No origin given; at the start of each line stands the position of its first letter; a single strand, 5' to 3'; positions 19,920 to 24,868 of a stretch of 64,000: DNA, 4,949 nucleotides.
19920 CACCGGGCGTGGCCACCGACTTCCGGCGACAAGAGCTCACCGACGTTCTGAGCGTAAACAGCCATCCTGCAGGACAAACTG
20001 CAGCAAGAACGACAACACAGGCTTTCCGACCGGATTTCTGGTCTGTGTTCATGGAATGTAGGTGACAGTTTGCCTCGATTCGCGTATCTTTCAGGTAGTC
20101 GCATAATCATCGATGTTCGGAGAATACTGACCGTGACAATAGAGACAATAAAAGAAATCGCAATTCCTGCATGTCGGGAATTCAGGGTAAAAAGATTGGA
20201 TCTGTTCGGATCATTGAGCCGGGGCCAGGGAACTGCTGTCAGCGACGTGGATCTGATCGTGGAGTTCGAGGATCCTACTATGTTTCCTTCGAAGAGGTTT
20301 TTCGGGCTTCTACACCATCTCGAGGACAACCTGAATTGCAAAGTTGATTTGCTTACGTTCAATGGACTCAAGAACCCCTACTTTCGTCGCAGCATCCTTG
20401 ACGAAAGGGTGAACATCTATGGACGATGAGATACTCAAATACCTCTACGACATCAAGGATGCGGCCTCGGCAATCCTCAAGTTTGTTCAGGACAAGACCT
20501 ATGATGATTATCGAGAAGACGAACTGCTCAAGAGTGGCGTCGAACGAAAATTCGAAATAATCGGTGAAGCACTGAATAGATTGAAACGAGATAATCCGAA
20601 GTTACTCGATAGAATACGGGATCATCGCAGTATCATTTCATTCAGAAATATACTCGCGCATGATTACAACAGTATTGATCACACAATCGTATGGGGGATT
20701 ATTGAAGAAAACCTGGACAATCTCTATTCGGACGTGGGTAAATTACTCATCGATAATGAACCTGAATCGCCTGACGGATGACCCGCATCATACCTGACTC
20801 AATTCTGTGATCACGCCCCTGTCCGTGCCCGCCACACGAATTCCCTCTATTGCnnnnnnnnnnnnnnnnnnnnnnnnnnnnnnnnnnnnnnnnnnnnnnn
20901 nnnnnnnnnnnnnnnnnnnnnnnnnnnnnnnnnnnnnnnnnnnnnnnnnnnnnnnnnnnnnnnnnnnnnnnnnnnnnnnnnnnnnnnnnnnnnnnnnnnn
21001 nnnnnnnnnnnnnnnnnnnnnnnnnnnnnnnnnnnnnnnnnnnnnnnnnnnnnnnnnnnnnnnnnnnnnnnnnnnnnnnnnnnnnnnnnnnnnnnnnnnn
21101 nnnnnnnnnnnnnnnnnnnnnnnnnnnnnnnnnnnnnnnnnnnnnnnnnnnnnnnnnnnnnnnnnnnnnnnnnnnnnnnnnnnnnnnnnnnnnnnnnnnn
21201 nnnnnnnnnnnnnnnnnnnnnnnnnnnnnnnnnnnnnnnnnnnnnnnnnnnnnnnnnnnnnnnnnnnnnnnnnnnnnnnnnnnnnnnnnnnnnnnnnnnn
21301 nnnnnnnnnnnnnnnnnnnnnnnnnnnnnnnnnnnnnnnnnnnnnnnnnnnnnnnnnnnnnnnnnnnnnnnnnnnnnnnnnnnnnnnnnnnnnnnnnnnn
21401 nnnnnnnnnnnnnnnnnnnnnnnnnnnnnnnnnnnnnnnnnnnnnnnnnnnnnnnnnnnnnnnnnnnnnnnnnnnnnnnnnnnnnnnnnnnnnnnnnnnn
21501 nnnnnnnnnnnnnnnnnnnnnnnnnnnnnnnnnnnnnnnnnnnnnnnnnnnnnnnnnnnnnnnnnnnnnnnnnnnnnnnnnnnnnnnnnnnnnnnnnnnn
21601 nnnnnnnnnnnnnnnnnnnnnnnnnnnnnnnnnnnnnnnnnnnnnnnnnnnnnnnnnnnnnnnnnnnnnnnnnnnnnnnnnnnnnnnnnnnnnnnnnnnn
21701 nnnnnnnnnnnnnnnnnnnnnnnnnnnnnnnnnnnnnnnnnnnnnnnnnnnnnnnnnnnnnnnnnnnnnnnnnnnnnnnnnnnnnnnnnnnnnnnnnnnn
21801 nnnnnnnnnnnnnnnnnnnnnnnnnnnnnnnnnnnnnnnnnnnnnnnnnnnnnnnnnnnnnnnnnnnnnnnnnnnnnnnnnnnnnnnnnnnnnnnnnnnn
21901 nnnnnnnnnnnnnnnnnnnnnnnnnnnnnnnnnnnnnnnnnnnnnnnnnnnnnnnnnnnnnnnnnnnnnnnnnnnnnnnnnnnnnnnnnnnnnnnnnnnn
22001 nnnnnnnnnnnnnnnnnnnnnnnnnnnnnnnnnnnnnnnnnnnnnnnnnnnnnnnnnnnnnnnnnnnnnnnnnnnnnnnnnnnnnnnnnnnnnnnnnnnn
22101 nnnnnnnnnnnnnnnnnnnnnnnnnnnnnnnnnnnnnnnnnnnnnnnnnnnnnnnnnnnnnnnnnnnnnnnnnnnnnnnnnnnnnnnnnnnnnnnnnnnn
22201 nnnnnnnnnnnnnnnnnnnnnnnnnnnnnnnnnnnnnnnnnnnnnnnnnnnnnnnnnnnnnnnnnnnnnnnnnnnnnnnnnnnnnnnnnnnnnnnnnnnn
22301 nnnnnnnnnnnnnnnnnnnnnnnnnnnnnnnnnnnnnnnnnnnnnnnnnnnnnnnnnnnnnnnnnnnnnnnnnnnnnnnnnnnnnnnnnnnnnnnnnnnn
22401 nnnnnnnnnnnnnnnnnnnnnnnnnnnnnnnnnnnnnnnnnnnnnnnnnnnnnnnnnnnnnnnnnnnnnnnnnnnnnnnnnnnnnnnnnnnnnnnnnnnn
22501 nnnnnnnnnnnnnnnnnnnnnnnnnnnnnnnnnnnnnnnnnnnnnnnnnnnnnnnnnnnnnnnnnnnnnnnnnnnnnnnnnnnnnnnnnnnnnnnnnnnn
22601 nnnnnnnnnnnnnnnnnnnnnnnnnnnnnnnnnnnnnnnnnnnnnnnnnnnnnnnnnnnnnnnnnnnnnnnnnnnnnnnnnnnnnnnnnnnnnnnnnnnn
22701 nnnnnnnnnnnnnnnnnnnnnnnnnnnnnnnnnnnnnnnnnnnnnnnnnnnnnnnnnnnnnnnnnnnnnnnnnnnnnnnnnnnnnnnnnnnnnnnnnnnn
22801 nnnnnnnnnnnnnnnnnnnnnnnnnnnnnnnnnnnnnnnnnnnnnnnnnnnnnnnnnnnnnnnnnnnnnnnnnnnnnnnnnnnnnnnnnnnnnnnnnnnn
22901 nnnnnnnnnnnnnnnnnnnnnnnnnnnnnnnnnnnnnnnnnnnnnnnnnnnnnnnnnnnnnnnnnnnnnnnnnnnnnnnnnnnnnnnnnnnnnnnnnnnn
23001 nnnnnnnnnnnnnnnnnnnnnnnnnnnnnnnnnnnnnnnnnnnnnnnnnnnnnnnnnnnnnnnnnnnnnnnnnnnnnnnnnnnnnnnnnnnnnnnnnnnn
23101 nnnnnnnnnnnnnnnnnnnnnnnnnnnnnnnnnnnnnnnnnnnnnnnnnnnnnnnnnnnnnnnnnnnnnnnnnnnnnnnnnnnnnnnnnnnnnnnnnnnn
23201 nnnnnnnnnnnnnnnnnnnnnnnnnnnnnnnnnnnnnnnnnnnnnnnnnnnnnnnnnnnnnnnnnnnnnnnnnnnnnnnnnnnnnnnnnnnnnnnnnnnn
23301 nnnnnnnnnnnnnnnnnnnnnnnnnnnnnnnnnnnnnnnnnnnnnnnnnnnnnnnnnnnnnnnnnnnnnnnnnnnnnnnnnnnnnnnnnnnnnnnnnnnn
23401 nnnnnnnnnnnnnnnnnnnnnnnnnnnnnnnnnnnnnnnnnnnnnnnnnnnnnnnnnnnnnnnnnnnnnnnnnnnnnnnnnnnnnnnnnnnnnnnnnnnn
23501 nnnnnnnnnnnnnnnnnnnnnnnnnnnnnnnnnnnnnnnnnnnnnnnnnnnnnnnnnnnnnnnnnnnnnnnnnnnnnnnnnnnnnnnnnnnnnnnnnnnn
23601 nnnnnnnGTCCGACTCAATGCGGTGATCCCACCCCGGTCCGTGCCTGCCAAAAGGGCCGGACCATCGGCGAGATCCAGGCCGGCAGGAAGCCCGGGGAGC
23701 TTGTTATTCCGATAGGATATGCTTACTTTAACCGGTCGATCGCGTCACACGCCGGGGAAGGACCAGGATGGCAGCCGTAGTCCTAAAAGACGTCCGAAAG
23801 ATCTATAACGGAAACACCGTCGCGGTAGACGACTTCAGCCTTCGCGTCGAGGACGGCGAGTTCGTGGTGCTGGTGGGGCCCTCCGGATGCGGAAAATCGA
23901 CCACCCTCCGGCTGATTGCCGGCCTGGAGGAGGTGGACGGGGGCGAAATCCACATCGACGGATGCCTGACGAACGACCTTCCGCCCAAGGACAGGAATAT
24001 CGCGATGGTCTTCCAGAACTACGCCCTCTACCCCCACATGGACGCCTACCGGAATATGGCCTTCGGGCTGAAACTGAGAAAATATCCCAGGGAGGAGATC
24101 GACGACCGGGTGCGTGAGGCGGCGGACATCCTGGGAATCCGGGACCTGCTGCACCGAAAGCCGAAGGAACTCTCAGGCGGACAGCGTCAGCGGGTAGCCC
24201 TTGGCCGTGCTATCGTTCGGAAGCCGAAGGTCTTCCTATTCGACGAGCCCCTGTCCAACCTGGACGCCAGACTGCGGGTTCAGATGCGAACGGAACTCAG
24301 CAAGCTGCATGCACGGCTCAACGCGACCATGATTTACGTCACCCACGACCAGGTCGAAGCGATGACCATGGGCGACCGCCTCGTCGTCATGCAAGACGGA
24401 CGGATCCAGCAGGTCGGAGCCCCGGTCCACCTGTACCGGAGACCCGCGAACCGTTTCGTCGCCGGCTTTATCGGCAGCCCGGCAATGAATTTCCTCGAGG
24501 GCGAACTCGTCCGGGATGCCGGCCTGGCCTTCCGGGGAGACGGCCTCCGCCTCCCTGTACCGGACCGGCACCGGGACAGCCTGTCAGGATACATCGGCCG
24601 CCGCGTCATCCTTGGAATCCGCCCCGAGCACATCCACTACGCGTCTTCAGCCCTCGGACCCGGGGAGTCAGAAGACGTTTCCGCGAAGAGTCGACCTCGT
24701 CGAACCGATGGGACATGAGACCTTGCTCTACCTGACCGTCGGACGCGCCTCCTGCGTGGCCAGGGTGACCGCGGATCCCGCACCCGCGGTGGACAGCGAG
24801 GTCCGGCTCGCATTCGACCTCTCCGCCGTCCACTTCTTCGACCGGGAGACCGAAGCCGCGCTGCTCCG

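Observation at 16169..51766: Five giant paralogues with a heparinase II/III-like core plus FG-GAP beta-propeller, three in direct tandem, all lacking signal peptides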

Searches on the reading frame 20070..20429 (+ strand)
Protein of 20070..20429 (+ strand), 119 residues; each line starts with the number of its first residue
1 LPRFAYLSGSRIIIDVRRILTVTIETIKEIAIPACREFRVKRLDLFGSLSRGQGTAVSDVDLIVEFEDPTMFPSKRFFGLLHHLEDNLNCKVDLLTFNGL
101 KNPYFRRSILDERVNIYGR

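Call 98: search_protein_families(library=pfam, proteins=[window:20070-20429:+], max_evalue=0.01)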
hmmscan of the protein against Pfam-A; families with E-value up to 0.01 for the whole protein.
window:20070-20429:+ (119 aa): 3 families
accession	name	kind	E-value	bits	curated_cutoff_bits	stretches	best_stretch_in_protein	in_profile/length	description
PF01909.29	NTP_transf_2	-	7.3e-12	46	21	1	34-114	8-91/93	Nucleotidyltransferase domain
PF18765.7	Polbeta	-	2.6e-10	40.8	26.9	1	38-119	11-90/93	Polymerase beta, Nucleotidyltransferase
PF22600.2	MTPAP-like_central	-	0.00011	22.8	27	1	25-85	24-84/139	Poly(A) RNA polymerase, mitochondrial-like, central palm domain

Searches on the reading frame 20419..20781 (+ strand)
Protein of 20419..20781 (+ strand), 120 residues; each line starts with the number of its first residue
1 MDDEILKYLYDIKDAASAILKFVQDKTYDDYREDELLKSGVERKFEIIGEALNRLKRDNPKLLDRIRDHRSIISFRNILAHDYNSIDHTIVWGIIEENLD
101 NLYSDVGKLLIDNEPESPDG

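Call 98: search_protein_families(library=pfam, proteins=[window:20419-20781:+], max_evalue=0.01)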
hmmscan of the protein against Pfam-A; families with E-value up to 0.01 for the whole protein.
window:20419-20781:+ (120 aa): 1 family
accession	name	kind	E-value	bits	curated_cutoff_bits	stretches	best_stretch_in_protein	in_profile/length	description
PF01934.22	HepT-like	-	3.8e-20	72.2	23.5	1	12-104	1-115/120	Ribonuclease HepT-like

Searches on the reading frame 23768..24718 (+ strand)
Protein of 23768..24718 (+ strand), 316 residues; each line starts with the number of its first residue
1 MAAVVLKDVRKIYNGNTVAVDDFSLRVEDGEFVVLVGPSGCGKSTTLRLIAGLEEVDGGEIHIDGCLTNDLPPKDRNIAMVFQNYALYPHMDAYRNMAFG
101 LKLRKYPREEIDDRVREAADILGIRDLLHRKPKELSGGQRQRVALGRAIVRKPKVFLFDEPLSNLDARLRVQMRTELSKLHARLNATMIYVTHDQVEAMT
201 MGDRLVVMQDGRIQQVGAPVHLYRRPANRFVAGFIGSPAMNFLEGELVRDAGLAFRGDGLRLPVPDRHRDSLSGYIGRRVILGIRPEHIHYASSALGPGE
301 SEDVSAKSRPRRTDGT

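Call 7: search_protein_families(library=pfam, proteins=[window:23768-24718:+], max_evalue=0.001)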
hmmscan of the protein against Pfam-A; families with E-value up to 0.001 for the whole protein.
window:23768-24718:+ (316 aa): 5 families
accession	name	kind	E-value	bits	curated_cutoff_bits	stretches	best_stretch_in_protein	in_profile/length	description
PF00005.33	ABC_tran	-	4.6e-34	118.4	25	1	21-162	2-136/137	ABC transporter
PF17912.7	OB_MalK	-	5.2e-18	66.1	27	1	236-289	1-53/53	MalK OB fold domain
PF13304.12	AAA_21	-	6.4e-06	26.9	27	0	32-64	1-45/304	AAA domain, putative AbiEii toxin, Type IV TA system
PF13401.12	AAA_22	-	0.00038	21.2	27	1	30-107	5-64/130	AAA domain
PF02463.25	SMC_N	-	0.00068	19.6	40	0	111-206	113-209/220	RecF/RecN/SMC N terminal domain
